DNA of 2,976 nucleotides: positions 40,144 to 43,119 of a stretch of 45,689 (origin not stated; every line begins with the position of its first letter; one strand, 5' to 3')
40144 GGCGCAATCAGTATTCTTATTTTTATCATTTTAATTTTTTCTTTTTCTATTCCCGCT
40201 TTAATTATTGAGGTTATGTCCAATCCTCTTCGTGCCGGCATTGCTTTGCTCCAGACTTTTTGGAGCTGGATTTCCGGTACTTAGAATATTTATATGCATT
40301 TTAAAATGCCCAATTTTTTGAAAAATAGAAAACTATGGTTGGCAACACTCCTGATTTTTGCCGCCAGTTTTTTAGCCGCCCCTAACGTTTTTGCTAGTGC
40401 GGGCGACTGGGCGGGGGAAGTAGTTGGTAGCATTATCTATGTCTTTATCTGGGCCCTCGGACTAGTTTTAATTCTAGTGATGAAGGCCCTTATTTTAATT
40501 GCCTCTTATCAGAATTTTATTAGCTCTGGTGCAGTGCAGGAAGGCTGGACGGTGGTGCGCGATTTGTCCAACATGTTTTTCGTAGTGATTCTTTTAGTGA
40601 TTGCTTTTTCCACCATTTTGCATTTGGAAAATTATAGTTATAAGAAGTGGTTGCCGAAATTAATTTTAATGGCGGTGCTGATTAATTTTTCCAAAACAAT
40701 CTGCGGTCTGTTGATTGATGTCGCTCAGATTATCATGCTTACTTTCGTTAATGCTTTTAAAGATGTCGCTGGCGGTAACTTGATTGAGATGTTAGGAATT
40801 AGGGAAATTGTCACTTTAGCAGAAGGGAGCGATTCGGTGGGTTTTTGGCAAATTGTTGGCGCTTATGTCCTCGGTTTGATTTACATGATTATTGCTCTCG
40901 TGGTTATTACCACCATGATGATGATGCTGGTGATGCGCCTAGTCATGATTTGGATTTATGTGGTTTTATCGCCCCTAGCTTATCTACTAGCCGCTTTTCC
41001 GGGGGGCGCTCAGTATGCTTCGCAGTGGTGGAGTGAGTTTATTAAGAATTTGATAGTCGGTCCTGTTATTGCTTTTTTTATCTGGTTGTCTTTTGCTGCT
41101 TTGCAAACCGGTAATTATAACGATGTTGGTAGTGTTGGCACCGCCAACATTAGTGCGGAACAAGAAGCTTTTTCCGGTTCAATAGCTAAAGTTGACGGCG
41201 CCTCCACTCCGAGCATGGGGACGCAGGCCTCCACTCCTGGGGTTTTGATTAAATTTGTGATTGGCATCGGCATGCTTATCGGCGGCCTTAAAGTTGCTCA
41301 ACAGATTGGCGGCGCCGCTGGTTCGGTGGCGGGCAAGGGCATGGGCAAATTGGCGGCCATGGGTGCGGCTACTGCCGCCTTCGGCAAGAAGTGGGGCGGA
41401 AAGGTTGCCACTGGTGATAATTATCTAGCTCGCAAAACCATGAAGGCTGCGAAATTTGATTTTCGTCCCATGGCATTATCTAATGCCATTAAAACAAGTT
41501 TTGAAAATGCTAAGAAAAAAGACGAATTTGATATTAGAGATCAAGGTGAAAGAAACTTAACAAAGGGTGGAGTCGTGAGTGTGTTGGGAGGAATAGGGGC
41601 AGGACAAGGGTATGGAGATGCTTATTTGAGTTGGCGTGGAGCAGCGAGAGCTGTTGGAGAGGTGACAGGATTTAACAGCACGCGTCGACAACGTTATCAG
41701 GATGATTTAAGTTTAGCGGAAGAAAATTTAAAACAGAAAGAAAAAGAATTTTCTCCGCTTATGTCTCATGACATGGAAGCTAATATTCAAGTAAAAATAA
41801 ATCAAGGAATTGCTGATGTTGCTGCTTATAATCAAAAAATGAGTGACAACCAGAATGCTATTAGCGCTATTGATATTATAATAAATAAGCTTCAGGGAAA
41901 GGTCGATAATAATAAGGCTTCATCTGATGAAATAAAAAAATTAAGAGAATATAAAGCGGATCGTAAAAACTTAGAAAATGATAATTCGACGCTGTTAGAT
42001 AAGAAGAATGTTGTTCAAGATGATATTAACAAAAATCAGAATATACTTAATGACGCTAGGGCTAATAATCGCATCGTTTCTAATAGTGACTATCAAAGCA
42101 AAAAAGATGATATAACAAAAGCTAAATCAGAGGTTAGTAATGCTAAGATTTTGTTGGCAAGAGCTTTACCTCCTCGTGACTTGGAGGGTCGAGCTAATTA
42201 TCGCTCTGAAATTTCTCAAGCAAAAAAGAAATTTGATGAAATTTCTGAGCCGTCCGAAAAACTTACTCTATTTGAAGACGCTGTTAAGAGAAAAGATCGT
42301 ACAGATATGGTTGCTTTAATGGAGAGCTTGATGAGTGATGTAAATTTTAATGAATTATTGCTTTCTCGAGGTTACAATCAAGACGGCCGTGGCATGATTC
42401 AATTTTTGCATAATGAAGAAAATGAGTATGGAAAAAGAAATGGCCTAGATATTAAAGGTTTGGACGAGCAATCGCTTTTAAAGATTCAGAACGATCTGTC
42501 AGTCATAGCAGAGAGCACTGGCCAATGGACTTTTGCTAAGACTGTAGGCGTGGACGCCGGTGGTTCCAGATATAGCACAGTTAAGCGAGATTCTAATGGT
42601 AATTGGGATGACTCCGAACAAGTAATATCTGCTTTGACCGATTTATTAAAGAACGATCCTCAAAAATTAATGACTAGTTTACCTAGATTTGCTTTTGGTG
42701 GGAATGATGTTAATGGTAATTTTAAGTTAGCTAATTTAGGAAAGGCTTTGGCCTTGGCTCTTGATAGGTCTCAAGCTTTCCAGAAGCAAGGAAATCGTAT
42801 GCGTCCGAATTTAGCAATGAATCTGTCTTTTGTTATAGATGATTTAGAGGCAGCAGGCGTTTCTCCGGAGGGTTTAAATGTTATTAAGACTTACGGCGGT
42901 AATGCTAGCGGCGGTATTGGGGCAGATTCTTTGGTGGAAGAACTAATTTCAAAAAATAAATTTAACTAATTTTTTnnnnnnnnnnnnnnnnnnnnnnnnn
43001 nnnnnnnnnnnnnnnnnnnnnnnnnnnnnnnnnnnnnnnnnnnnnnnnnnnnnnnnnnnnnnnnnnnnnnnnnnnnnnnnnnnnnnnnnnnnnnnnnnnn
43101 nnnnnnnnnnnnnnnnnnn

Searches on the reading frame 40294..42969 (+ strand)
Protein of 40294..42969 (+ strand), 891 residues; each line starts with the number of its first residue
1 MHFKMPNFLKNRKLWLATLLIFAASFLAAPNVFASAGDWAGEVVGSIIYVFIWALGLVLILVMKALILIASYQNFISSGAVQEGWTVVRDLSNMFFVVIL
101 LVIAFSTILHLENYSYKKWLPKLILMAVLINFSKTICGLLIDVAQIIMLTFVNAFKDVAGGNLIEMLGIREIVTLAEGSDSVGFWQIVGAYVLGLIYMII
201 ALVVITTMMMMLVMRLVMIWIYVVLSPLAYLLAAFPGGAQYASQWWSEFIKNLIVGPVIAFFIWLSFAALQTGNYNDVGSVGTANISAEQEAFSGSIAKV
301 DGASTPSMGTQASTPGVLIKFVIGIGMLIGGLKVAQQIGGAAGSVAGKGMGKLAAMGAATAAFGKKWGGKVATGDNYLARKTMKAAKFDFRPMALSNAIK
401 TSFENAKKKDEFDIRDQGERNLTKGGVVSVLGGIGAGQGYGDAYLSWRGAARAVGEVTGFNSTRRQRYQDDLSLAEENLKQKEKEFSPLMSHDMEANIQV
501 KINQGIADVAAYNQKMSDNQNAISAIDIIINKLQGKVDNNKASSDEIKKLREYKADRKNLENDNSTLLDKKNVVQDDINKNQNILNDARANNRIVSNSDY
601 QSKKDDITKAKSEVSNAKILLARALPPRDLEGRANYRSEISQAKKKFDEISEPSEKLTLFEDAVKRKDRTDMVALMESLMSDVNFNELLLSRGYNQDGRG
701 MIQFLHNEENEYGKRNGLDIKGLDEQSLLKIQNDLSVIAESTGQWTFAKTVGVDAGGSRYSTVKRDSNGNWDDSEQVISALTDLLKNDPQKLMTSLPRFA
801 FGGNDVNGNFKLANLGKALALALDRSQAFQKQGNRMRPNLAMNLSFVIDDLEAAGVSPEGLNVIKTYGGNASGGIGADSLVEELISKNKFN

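Call 30: search_protein_families(library=pfam, proteins=[window:40294-42969:+], max_evalue=0.001)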
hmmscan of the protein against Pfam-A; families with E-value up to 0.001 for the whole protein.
window:40294-42969:+ (891 aa): 0 families

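Call 74: search_protein_families(library=pfam, proteins=[window:40294-42969:+], max_evalue=1)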
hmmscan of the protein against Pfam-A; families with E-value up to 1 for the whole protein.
window:40294-42969:+ (891 aa): 0 families

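Call 78: search_solved_structures(query=window:40294-42969:+, max_evalue=1)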
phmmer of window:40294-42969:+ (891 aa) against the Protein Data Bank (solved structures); distinct sequences matched with E-value up to 1: 1.
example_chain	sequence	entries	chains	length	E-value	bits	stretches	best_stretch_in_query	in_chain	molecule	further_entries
5hhj_A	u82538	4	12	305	0.5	12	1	663-721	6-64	Retron-type reverse transcriptase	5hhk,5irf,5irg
